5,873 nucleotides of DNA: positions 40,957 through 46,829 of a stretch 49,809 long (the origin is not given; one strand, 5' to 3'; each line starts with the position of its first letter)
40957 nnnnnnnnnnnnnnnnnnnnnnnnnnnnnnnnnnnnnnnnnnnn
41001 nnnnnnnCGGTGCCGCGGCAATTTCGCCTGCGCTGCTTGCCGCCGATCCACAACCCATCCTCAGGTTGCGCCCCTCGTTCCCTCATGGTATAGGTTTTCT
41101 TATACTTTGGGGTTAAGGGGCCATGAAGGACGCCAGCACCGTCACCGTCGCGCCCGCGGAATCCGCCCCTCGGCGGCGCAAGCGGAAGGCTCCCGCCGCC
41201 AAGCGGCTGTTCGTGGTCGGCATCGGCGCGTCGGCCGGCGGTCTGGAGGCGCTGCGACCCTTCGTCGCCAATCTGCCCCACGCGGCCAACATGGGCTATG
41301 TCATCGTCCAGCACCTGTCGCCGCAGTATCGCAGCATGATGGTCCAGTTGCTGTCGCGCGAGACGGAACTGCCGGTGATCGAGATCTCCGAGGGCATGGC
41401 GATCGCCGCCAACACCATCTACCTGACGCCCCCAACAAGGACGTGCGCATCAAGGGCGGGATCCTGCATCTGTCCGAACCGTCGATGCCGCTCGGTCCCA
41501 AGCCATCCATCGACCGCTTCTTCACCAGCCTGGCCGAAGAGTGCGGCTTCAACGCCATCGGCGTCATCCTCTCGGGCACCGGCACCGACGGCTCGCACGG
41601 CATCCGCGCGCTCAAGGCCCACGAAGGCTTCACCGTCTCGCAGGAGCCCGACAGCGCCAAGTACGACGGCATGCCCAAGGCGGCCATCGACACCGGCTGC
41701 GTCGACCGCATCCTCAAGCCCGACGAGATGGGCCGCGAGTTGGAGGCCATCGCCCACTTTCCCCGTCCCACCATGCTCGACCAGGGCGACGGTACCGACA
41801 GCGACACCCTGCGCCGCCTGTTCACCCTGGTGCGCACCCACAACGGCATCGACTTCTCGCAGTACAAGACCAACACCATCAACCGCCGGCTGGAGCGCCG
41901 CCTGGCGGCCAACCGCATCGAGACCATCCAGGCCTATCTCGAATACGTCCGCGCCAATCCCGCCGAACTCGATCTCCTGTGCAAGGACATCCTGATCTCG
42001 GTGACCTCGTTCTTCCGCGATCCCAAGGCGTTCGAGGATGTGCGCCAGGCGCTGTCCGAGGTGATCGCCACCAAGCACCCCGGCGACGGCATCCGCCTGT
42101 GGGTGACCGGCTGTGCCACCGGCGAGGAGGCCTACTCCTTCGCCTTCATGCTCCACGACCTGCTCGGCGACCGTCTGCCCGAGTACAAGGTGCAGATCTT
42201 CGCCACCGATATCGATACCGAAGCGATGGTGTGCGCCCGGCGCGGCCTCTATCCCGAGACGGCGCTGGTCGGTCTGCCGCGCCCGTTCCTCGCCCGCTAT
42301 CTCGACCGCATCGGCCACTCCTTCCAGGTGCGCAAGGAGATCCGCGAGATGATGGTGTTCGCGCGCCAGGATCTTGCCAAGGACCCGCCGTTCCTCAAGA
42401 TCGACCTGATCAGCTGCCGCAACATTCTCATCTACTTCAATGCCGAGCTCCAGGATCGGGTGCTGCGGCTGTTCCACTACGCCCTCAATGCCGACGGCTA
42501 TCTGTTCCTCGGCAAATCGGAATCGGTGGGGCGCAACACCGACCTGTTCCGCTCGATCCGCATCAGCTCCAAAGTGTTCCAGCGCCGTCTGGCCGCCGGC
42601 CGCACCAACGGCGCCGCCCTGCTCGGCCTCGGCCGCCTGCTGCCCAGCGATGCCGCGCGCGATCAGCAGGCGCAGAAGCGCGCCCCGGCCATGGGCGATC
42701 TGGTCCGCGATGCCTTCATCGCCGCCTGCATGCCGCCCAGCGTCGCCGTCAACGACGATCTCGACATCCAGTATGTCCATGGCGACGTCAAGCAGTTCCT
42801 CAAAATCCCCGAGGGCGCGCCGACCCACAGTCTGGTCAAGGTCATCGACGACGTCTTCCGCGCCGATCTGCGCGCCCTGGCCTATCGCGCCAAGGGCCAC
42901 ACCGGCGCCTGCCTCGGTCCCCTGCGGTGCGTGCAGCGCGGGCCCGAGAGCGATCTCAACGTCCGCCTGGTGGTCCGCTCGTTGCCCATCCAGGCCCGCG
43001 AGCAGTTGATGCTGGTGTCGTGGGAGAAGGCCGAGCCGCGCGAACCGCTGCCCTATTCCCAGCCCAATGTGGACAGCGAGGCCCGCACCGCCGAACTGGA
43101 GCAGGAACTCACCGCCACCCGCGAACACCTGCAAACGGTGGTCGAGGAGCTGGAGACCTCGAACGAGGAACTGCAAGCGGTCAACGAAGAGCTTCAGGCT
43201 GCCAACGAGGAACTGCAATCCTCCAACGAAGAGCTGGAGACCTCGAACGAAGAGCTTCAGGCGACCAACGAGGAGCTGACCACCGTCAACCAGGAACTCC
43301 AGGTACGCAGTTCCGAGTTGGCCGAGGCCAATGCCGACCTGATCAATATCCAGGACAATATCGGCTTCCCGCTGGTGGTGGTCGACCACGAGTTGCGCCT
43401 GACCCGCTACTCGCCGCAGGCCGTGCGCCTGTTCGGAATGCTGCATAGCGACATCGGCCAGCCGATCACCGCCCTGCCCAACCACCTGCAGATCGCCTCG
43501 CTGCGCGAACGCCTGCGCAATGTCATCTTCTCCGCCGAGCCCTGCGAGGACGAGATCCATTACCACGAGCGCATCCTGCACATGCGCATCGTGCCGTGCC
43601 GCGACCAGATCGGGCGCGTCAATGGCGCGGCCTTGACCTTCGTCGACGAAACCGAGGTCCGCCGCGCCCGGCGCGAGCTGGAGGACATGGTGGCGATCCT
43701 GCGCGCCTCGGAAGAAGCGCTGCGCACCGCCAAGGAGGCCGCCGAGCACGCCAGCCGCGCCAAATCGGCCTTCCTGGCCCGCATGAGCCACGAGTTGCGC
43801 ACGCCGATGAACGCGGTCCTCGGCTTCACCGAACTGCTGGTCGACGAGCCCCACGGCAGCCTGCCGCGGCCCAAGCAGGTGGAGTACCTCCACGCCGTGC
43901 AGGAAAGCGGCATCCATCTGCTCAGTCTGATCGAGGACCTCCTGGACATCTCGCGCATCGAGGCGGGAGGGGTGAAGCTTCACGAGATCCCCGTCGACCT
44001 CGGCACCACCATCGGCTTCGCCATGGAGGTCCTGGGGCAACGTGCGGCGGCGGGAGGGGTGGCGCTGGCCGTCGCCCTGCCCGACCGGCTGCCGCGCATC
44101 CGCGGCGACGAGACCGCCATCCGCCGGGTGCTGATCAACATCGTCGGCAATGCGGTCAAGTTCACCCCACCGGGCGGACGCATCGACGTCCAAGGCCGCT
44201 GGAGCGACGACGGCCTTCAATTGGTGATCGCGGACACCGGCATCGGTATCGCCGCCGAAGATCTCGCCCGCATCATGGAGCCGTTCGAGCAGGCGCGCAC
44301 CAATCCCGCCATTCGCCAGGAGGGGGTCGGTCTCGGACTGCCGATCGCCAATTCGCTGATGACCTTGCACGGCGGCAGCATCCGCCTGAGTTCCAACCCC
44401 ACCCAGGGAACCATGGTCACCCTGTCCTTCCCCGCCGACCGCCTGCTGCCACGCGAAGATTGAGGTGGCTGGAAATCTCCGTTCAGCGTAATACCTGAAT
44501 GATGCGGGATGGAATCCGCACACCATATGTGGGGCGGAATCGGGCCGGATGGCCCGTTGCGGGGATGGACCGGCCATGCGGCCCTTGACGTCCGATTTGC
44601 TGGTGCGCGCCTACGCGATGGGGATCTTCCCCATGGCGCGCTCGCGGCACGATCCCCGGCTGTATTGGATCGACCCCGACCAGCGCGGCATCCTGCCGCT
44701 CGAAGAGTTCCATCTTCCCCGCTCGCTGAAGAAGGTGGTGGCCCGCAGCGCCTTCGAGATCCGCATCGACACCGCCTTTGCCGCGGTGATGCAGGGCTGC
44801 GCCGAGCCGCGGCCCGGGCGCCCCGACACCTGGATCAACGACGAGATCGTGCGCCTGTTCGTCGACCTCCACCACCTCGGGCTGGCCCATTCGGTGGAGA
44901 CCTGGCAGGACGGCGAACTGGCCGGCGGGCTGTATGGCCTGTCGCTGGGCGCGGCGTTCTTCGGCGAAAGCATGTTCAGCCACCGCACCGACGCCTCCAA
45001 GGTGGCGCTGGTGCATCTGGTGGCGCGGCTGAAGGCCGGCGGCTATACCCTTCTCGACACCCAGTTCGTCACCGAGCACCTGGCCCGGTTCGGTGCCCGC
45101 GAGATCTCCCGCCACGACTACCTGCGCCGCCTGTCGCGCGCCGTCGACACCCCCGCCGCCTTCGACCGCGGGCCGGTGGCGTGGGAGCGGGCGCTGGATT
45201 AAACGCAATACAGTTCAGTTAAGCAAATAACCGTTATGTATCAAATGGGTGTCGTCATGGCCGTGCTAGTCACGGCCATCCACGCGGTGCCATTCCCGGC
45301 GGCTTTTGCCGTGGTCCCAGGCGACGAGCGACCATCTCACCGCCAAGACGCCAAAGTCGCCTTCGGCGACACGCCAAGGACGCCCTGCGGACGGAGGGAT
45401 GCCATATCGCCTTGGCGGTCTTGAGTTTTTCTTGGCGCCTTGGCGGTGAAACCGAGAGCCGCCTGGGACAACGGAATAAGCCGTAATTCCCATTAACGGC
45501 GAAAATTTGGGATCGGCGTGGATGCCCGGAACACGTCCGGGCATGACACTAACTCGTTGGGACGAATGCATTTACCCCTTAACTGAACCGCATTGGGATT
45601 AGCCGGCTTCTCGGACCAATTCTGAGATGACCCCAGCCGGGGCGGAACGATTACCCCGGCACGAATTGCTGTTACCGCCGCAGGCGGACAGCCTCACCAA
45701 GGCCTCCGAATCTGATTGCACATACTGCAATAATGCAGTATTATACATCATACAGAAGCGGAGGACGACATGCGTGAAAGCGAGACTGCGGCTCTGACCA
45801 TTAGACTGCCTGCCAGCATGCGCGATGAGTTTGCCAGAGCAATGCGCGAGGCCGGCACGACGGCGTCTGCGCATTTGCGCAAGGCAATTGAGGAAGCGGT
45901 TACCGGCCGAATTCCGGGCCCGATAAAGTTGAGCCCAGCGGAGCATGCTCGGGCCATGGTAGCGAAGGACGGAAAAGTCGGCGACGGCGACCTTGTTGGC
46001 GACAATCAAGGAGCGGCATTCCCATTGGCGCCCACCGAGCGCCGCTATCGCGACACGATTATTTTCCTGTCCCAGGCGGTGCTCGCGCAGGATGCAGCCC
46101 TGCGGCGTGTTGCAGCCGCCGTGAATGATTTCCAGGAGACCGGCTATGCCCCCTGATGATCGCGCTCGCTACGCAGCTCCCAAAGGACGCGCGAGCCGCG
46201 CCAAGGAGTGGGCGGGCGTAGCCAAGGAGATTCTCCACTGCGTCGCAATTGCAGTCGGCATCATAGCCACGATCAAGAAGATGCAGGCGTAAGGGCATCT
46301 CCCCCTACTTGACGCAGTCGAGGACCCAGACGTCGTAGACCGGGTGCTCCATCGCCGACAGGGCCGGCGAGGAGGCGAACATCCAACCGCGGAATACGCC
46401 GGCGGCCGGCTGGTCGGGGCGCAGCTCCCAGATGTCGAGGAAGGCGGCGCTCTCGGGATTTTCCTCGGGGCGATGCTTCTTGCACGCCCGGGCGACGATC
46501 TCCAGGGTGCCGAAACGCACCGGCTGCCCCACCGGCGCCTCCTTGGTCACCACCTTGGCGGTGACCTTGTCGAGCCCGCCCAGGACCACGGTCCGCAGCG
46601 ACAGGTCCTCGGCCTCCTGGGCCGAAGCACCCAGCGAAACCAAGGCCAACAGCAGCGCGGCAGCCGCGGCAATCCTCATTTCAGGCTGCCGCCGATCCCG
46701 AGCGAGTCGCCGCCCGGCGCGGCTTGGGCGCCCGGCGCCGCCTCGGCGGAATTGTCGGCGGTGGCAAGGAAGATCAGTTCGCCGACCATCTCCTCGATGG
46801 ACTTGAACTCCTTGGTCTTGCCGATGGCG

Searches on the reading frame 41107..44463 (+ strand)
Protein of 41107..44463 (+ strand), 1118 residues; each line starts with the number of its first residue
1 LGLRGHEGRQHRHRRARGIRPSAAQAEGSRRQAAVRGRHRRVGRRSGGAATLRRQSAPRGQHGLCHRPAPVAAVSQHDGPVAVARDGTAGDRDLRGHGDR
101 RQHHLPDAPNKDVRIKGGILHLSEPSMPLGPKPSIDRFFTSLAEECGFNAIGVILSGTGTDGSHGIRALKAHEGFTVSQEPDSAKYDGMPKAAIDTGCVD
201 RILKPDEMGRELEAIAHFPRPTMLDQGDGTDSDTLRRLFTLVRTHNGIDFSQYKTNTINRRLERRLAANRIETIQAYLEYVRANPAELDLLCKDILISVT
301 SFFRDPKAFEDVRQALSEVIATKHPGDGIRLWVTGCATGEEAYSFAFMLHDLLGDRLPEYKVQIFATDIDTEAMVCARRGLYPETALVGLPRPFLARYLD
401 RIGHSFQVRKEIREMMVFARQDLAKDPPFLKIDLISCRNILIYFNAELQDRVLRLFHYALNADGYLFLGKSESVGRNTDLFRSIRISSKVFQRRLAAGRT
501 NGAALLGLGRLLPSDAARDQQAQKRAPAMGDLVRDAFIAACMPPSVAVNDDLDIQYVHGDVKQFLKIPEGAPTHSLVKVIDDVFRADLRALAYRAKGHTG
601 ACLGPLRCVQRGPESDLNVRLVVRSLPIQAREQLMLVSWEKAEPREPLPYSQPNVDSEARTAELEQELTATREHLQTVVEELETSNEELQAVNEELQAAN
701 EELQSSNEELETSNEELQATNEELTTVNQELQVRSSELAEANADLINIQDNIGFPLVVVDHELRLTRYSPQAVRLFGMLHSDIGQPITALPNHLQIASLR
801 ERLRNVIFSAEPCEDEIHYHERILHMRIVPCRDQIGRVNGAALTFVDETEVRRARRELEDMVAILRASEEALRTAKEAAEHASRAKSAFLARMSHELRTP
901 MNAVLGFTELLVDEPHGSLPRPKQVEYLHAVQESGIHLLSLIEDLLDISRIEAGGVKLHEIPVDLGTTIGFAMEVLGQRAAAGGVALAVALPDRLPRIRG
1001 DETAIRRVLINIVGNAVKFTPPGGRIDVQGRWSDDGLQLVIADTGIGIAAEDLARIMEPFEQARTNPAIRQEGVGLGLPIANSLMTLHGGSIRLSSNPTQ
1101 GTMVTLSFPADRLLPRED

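Call 27: search_protein_families(library=pfam, proteins=[window:41107-44463:+], max_evalue=0.001)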
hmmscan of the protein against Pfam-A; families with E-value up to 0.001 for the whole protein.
window:41107-44463:+ (1118 aa): 10 families
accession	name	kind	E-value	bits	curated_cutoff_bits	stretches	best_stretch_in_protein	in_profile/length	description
PF01739.24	CheR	-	1.7e-50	171.6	27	1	299-487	2-192/195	CheR methyltransferase, SAM binding domain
PF02518.31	HATPase_c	-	1.1e-27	97.1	26.4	1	1000-1111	1-110/111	Histidine kinase-, DNA gyrase B-, and HSP90-like ATPase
PF01339.22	CheB_methylest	-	2.3e-27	96.3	24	1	110-212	74-174/174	CheB methylesterase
PF00512.31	HisKA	-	4.7e-19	68.7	26.9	1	885-954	1-66/66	His Kinase A (phospho-acceptor) domain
PF03705.20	CheR_N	-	1.5e-15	57.1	27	1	235-285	3-53/53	CheR methyltransferase, all-alpha domain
PF13596.12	PAS_10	-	2.1e-13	51.3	22.1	1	747-847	3-104/106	PAS domain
PF08448.16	PAS_4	-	4.8e-08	33.6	23.1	1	750-853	2-110/110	PAS fold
PF04108.17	ATG17_like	-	0.00037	20.5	43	1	661-894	114-256/355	Autophagy protein ATG17-like domain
PF10498.14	IFT57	-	0.00046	19.7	40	1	666-752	254-339/360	Intra-flagellar transport protein 57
PF13426.13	PAS_9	-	0.00078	20.1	27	0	756-850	4-103/103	PAS domain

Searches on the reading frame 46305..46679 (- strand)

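Call 42: search_protein_families(library=pfam, proteins=[window:46305-46679:-], max_evalue=0.01)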
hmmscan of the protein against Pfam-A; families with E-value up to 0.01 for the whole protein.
window:46305-46679:- (124 aa): 1 family
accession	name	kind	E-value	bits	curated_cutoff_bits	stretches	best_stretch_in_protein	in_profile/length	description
PF09923.14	DUF2155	-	3.1e-32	111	27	1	32-122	2-89/89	Uncharacterized protein conserved in bacteria (DUF2155)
